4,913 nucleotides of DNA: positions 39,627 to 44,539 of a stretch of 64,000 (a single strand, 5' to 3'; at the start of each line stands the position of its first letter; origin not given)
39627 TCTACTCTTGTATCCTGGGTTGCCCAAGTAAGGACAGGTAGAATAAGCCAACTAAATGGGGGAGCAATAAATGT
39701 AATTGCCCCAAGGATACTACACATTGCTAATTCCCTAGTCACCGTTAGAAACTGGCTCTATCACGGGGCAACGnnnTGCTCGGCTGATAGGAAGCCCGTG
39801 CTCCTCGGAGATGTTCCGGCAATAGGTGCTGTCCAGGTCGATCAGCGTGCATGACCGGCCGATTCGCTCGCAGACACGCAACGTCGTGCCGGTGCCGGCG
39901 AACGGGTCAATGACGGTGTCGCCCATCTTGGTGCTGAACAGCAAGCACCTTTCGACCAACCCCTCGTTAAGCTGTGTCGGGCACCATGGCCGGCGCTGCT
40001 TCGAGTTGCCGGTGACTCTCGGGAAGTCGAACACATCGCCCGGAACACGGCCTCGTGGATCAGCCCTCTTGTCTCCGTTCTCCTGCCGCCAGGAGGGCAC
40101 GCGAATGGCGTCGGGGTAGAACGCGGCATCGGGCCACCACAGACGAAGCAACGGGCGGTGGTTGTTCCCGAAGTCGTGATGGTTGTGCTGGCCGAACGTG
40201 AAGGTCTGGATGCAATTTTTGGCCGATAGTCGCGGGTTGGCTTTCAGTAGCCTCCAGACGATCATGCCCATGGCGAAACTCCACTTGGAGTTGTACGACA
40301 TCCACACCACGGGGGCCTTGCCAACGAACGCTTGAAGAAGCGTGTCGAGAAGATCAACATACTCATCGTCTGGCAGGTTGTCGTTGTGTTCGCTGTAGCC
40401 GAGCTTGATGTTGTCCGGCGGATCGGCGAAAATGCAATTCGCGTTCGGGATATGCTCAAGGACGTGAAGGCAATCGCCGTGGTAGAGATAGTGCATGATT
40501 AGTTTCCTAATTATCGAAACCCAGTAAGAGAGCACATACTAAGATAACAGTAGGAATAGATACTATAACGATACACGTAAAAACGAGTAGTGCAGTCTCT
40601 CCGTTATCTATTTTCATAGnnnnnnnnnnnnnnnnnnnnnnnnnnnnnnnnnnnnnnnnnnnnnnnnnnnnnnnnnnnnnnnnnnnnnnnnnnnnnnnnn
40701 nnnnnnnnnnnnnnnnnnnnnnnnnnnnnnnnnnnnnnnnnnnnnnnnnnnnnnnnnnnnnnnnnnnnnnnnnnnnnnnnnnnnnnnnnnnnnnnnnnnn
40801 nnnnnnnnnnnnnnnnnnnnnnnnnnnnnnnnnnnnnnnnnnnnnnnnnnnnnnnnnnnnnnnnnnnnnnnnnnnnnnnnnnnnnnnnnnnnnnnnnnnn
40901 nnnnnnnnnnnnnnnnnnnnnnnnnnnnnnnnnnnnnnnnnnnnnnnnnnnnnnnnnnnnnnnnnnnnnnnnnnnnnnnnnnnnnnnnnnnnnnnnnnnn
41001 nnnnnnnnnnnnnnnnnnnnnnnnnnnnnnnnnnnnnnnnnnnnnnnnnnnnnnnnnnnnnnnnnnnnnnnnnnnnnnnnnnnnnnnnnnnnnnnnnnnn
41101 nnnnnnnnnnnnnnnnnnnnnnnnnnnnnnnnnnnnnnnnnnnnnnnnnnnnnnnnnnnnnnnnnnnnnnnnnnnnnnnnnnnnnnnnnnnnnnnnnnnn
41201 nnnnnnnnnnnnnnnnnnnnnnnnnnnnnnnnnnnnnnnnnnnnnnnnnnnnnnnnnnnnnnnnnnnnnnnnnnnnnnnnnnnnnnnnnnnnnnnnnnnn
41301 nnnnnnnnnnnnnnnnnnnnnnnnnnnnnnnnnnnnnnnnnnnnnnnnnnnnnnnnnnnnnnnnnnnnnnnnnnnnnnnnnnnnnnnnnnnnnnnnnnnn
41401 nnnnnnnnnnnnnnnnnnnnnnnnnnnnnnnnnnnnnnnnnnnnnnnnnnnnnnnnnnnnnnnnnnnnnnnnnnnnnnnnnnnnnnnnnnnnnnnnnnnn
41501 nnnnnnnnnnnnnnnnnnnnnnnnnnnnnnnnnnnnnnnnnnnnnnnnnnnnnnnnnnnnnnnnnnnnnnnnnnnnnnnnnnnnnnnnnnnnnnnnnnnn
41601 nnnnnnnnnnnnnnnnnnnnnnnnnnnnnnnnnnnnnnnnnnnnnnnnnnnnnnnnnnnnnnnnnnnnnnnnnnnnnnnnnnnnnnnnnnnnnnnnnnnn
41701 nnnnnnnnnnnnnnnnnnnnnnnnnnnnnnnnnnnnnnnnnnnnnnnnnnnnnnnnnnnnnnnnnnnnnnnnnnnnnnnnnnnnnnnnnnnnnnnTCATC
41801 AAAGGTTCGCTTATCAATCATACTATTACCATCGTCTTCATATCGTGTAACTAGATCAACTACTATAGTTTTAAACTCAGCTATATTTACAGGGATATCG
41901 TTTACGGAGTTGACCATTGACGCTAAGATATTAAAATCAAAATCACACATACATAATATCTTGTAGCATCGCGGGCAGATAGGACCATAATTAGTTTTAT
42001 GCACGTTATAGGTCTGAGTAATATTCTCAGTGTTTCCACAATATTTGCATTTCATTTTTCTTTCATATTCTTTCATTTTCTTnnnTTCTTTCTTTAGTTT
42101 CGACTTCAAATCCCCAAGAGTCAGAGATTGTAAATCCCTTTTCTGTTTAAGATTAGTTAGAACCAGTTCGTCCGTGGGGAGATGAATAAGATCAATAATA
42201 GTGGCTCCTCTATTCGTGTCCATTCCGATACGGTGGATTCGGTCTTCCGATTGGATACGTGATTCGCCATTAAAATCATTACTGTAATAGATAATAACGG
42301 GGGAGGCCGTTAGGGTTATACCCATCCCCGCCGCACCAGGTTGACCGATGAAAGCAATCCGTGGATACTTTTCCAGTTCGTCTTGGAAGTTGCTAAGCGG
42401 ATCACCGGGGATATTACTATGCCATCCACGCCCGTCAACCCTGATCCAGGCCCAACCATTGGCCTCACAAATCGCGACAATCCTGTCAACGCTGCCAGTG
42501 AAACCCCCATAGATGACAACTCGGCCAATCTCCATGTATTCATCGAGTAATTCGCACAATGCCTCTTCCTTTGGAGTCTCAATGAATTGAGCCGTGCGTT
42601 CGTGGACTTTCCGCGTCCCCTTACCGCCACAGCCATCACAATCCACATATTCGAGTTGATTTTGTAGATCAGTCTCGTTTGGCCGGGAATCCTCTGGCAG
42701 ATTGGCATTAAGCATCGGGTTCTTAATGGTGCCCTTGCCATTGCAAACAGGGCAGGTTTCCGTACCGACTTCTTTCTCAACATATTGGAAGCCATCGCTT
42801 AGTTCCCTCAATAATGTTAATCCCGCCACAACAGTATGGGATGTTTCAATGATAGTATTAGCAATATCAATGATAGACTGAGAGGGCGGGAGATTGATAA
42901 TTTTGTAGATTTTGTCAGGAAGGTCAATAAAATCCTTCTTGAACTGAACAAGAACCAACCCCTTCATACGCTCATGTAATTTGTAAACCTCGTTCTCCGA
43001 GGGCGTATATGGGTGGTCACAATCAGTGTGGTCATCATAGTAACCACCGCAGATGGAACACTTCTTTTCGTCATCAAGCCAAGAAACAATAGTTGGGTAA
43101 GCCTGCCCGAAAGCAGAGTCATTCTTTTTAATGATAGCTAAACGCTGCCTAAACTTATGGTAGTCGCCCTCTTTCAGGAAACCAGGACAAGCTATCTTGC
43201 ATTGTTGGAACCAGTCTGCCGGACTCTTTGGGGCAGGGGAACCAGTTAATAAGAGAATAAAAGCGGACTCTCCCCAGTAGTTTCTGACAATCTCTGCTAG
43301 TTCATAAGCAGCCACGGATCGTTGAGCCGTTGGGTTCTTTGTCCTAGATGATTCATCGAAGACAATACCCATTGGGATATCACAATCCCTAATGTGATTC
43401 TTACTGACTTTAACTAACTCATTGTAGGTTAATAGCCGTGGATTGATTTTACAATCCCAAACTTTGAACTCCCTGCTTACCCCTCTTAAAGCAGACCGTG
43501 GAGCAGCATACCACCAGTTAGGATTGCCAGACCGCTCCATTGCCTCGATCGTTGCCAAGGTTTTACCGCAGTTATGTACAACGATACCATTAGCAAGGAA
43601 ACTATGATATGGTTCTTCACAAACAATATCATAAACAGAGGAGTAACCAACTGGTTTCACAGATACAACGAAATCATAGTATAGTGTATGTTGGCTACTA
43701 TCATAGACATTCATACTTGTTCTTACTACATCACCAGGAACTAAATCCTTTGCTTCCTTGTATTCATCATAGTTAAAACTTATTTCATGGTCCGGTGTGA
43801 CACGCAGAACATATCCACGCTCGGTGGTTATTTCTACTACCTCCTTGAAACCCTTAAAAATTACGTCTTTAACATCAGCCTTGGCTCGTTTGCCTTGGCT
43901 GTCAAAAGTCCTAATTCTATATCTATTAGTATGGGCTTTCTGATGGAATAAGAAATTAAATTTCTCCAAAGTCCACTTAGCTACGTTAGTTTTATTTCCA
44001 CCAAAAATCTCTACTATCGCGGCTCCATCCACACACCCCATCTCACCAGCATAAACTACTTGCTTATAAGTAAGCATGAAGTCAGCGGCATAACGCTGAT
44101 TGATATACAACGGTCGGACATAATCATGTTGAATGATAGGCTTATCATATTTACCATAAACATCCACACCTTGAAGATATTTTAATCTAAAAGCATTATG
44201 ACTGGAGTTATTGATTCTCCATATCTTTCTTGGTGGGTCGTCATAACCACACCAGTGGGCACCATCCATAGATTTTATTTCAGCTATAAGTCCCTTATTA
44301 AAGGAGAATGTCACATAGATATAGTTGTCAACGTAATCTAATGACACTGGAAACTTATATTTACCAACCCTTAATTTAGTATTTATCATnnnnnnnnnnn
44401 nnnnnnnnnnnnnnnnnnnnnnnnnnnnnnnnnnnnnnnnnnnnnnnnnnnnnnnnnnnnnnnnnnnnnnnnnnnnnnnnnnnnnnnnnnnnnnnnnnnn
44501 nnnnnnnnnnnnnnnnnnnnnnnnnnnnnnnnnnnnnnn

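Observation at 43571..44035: Mini-intein splitting the Walker A (P-loop) of a SNF2-family helicase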

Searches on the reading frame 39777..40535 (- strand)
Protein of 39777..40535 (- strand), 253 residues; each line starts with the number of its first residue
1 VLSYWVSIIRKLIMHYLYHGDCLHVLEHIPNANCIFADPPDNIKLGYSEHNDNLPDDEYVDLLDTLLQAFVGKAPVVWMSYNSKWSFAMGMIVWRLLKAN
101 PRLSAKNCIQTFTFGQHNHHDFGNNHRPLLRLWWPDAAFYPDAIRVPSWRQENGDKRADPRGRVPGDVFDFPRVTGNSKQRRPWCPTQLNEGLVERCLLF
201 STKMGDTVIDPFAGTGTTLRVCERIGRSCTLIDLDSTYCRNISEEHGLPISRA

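Call 32: search_protein_families(library=pfam, proteins=[window:39777-40535:-], max_evalue=0.001)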
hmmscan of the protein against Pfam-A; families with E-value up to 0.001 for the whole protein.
window:39777-40535:- (253 aa): 1 family
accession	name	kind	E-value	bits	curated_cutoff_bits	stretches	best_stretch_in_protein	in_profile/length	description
PF01555.25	N6_N4_Mtase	-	3.2e-23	83.3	26.7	1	33-242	2-219/221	DNA methylase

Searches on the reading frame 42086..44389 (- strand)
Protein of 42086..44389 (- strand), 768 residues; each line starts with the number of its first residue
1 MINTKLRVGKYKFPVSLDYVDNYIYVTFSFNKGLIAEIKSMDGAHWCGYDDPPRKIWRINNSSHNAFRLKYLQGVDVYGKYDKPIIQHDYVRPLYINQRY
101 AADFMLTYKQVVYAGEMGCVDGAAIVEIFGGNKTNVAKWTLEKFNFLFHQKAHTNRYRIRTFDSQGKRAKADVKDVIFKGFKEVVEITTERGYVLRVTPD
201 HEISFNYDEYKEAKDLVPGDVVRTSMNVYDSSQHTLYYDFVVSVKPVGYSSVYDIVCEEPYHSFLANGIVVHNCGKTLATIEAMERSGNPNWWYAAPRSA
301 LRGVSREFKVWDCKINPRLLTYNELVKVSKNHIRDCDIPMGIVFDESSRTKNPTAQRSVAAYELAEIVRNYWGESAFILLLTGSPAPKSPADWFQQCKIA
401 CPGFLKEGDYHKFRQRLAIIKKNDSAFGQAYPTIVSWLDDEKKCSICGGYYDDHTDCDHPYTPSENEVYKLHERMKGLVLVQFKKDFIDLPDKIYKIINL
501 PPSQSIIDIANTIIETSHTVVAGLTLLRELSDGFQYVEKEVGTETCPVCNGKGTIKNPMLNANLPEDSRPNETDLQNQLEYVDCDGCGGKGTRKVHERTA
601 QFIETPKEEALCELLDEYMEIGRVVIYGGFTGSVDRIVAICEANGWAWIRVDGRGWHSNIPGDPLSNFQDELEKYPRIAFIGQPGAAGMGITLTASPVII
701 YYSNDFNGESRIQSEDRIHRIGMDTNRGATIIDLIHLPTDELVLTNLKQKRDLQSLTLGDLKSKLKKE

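Call 4: search_protein_families(library=pfam, proteins=[window:42086-44389:-], max_evalue=1)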
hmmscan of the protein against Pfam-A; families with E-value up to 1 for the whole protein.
window:42086-44389:- (768 aa): 8 families
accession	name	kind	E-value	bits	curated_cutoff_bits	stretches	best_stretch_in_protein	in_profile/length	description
PF14890.11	Intein_splicing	-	1.1e-10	42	35.8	1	164-273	37-155/155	Intein splicing domain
PF00176.29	SNF2-rel_dom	-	0.0003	20.4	24.9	1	320-505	109-244/290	SNF2-related domain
PF00271.37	Helicase_C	-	0.00056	20.6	23.5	1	607-722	2-110/110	Helicase conserved C-terminal domain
PF00684.25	DnaJ_CXXCXGXG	-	0.05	14.3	32.7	0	543-555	15-27/65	DnaJ central domain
PF17302.8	DUF5351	-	0.056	14.2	27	1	542-554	16-28/29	Family of unknown function (DUF5351)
PF14354.12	Lar_restr_allev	-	0.062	14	28.6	1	545-597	5-39/58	Restriction alleviation protein Lar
PF23733.2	GRXCR1-2_C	-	0.14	12.6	26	0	536-559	22-45/47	GRXCR1/2, C-terminal domain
PF20833.2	RNase_E_G_Thio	-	0.38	11.4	26.8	0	545-557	1-13/86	RNase E/G, Thioredoxin-like domain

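Call 5: search_protein_families(library=ncbifam, proteins=[window:42086-44389:-], max_evalue=1)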
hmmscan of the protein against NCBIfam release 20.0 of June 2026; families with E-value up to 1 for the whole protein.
window:42086-44389:- (768 aa): 13 families
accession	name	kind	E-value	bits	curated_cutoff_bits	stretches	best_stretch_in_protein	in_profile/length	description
NF011302.0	PRK14714.1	equivalog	3.3e-08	31.5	1791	1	148-274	972-1101/1350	DNA-directed DNA polymerase II large subunit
NF038162.1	RtcB_rel_intein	exception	3.4e-07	28.6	1150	1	235-278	538-583/961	intein-containing RtcB family protein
NF005852.0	PRK07773.1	equivalog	2.9e-06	25.9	780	1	227-274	781-827/886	replicative DNA helicase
TIGR01445.1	intein_Nterm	domain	6e-06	27.2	24.5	1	145-203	19-81/83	intein N-terminal splicing region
TIGR01443.1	intein_Cterm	domain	7.6e-06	26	15.6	1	252-274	2-24/24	intein C-terminal splicing region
NF003158.0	PRK04132.1-3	equivalog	3.1e-05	21.3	1750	1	241-284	1224-1266/1437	replication factor C small subunit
NF006207.0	PRK08332.1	equivalog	0.00056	17.2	2400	2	241-276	1210-1244/1684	vitamin B12-dependent ribonucleotide reductase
NF038098.1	GyrA_w_intein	exception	0.00085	17.3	1850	1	189-284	456-547/1232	intein-containing DNA gyrase subunit A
NF052663.1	RtcB_rel_intein2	exception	0.0018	17.2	1050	1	116-223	75-171/626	intein-containing RctB family protein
NF058604.1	RtpA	equivalog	0.037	14.1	65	1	539-555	19-35/50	anti-TRAP protein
NF007072.0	PRK09519.1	equivalog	0.037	12.3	1024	1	230-278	649-696/790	intein-containing recombinase RecA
NF011418.0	PRK14845.1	equivalog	0.07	10.8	756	1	248-274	450-475/1049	translation initiation factor IF-2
NF058637.1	helic_SCO1167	equivalog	0.16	9.9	1200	1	686-757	839-909/932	SCO1167/SCO6262 family helicase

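Call 6: search_protein_families(library=phrogs, proteins=[window:42086-44389:-], max_evalue=0.01)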
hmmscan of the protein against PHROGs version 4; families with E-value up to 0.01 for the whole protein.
window:42086-44389:- (768 aa): 4 families
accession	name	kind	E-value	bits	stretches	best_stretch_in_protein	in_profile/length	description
phrog_62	-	DNA, RNA and nucleotide metabolism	4e-38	131.7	1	275-767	721-1142/1881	DNA helicase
phrog_6730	-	unknown function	0.0014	19.6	0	506-596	6-93/106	-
phrog_18112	-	other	0.0015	19.2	1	242-276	4-38/207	recombinase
phrog_127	-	transcription regulation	0.0031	18.2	1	537-600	142-205/253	anti-termination protein Q-like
